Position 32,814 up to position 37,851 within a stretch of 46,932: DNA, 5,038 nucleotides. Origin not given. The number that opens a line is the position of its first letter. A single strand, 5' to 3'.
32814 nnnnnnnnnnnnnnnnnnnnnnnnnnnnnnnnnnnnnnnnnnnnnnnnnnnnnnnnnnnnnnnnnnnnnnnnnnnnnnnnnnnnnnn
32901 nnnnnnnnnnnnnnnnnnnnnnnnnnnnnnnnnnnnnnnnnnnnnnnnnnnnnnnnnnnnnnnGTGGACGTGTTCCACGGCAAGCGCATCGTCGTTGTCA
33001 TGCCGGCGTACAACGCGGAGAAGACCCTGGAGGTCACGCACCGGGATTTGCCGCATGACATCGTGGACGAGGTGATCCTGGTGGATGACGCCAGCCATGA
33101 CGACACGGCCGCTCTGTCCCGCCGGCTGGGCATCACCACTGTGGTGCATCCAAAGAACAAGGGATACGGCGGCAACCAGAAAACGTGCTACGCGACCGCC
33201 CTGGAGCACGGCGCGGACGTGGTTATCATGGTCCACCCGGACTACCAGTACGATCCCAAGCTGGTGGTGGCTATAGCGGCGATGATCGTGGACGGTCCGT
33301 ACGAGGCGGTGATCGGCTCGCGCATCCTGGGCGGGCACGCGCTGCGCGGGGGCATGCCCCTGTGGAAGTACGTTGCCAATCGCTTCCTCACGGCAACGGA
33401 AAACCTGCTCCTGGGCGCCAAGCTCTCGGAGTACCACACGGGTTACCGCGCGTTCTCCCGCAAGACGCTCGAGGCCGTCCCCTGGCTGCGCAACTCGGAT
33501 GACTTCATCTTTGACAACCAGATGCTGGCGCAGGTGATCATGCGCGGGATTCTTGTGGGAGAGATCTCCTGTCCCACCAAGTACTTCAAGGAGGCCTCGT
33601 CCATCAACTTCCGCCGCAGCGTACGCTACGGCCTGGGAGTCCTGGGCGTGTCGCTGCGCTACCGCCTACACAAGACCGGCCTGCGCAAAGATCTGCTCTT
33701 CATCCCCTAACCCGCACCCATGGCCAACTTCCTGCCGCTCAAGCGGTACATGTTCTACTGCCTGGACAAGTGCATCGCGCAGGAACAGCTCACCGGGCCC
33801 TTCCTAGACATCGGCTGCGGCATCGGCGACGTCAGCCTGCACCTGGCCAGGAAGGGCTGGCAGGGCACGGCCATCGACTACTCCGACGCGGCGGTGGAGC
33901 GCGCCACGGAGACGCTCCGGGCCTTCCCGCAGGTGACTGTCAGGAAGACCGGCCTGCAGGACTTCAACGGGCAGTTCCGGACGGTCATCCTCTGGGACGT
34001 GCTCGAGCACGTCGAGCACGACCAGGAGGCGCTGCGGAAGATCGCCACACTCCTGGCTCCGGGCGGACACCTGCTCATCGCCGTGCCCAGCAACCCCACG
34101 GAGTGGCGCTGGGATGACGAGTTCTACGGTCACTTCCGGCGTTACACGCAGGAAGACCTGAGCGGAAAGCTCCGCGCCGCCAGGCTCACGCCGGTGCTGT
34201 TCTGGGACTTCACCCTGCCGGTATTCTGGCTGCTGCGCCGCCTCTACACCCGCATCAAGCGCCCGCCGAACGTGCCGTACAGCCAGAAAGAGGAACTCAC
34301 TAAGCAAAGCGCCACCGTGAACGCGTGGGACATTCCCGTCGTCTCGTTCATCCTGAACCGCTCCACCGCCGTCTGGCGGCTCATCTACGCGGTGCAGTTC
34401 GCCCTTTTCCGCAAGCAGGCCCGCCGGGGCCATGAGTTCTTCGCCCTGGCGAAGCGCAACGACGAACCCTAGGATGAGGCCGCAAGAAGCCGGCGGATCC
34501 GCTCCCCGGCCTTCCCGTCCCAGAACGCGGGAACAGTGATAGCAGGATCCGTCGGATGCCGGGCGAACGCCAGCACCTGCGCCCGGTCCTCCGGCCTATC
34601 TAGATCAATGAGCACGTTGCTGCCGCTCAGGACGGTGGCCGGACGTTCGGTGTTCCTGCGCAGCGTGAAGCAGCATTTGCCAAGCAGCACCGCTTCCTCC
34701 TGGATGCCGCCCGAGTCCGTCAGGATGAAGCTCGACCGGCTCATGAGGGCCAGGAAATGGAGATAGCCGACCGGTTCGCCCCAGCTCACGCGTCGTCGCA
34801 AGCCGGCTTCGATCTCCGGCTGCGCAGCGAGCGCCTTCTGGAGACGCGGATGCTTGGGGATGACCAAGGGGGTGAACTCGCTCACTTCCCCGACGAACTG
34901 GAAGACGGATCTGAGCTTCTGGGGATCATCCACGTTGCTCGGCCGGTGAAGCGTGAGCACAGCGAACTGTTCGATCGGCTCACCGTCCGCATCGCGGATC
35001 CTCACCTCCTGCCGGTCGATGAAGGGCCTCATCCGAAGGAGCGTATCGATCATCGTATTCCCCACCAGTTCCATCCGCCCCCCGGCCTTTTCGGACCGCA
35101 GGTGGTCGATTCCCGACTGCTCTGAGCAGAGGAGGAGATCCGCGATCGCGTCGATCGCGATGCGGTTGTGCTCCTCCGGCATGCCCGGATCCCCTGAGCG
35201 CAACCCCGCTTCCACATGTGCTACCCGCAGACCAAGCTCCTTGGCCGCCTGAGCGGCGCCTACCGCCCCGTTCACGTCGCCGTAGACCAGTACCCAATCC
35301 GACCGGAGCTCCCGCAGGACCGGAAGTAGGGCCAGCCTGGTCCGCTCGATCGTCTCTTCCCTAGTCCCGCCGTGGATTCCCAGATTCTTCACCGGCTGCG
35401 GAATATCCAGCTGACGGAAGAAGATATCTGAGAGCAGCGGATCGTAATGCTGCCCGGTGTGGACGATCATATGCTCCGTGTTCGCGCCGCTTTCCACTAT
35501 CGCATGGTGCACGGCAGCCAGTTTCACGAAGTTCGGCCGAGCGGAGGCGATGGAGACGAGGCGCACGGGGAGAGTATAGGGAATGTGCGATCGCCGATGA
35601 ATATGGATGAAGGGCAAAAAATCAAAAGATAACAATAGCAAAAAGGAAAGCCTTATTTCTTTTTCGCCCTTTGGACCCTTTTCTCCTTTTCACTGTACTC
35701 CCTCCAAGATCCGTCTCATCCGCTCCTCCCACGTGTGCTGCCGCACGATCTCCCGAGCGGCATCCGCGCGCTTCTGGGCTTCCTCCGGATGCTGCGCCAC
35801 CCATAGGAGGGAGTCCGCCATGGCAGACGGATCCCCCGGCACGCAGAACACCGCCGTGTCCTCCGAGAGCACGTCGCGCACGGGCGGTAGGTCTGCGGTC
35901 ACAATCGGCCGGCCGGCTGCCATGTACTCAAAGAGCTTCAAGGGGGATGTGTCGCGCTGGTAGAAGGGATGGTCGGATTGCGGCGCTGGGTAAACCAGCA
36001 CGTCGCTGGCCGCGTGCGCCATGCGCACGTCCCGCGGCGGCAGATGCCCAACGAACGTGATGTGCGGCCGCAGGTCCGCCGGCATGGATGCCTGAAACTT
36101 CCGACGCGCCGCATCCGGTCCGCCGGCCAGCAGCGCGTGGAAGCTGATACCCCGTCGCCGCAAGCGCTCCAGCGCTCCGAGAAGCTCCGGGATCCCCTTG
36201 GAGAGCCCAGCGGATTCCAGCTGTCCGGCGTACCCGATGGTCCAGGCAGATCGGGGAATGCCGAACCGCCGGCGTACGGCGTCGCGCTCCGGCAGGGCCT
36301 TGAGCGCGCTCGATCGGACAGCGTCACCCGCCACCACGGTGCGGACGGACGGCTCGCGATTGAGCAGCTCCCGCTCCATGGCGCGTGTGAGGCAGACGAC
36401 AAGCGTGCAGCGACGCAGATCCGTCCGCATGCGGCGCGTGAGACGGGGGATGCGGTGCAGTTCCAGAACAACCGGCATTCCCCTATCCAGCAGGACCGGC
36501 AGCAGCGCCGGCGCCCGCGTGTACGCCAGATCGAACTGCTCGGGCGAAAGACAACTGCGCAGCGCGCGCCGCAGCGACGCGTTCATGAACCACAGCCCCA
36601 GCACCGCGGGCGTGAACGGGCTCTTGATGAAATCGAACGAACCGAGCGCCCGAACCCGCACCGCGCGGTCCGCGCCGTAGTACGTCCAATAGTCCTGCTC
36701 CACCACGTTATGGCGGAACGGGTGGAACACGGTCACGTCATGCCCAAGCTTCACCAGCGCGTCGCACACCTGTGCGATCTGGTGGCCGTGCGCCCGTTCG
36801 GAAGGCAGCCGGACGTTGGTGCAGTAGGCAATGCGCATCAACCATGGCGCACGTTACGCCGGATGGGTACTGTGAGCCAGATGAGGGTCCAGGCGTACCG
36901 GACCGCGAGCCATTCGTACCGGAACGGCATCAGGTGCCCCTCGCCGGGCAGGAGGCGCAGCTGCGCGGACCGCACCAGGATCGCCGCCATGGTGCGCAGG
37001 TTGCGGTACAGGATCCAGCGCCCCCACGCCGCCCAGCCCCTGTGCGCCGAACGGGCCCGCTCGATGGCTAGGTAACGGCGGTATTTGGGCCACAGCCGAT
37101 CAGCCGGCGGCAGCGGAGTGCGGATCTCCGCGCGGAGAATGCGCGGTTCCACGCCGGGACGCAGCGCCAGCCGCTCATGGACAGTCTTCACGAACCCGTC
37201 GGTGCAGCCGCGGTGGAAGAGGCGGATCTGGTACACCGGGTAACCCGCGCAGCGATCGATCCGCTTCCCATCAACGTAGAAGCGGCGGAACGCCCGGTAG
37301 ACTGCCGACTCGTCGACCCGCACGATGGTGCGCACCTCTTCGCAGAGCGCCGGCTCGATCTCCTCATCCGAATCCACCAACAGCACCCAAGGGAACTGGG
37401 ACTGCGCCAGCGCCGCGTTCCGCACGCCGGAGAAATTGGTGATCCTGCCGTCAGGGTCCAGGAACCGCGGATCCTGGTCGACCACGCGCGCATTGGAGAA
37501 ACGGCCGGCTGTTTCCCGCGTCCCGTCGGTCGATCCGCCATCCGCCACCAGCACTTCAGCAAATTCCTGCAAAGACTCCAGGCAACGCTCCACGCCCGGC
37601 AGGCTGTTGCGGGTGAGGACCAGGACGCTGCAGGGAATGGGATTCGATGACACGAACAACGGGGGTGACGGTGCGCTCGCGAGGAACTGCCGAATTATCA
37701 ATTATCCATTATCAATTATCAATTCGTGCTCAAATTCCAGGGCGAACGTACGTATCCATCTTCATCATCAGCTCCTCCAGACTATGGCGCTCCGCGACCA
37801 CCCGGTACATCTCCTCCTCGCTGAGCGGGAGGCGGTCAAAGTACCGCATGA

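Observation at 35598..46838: Nearly every intergenic spacer is a hairpin whose arms are tandem arrays of a locus-specific heptamer (or nonamer)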

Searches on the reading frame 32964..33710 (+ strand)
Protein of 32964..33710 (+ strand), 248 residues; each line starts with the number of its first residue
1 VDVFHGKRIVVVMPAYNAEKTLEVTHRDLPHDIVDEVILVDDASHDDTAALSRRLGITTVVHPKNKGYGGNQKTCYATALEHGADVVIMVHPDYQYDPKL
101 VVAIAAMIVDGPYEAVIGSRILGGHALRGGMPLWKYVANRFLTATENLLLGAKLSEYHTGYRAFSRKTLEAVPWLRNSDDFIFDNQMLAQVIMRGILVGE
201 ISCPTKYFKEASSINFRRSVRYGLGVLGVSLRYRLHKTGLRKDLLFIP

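Call 84: search_protein_families(library=pfam, proteins=[window:32964-33710:+], max_evalue=0.00001)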
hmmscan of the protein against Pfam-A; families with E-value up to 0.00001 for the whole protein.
window:32964-33710:+ (248 aa): 1 family
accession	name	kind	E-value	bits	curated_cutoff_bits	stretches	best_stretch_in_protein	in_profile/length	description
PF00535.33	Glycos_transf_2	-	1.4e-17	64.6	23.3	1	11-170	2-165/168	Glycosyl transferase family 2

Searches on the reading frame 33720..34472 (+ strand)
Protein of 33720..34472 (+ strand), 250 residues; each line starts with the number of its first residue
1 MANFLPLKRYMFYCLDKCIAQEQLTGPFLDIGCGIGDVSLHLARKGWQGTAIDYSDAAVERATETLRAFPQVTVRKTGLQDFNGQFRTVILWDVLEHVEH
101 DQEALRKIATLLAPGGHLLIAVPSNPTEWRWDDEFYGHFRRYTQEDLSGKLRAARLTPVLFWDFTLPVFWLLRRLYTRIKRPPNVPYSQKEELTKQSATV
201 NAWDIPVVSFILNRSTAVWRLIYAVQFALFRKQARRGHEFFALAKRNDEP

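Call 84: search_protein_families(library=pfam, proteins=[window:33720-34472:+], max_evalue=0.00001)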
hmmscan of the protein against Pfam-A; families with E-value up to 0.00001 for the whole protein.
window:33720-34472:+ (250 aa): 6 families
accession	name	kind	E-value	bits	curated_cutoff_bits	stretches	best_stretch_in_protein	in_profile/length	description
PF13489.12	Methyltransf_23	-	3.6e-23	82.5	27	1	21-154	19-157/164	Methyltransferase domain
PF08242.18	Methyltransf_12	-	1.2e-16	61.7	30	1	29-118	1-98/98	Methyltransferase domain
PF13649.12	Methyltransf_25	-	6.3e-15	56.1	27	1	29-116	2-97/97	Methyltransferase domain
PF08241.18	Methyltransf_11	-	2e-14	54.4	21.2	1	29-120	1-95/95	Methyltransferase domain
PF13847.12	Methyltransf_31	-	1.2e-11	44.9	27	1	28-136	7-129/145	Methyltransferase domain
PF05401.17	NodS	-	9.9e-06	26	24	0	22-132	41-156/201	Nodulation protein S (NodS)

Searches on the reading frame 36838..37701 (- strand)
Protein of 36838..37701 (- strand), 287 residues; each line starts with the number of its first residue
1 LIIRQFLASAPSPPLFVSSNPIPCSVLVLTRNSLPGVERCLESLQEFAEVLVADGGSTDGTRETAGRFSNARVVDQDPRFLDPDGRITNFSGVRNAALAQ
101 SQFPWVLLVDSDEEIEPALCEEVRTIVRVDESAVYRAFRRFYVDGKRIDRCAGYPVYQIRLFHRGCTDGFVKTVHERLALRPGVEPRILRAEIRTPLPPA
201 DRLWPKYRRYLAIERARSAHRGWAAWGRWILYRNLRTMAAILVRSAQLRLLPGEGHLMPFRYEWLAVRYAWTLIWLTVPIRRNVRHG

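Call 8: search_protein_families(library=pfam, proteins=[window:36838-37701:-])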
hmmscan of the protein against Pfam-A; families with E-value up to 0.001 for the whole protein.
window:36838-37701:- (287 aa): 2 families
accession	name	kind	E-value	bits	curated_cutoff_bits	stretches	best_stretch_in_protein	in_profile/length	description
PF00535.33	Glycos_transf_2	-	2e-13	51.1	23.3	1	25-165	1-145/168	Glycosyl transferase family 2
PF13704.12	Glyco_tranf_2_4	-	0.00016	22.6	27.5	1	46-113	18-82/98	Glycosyl transferase family 2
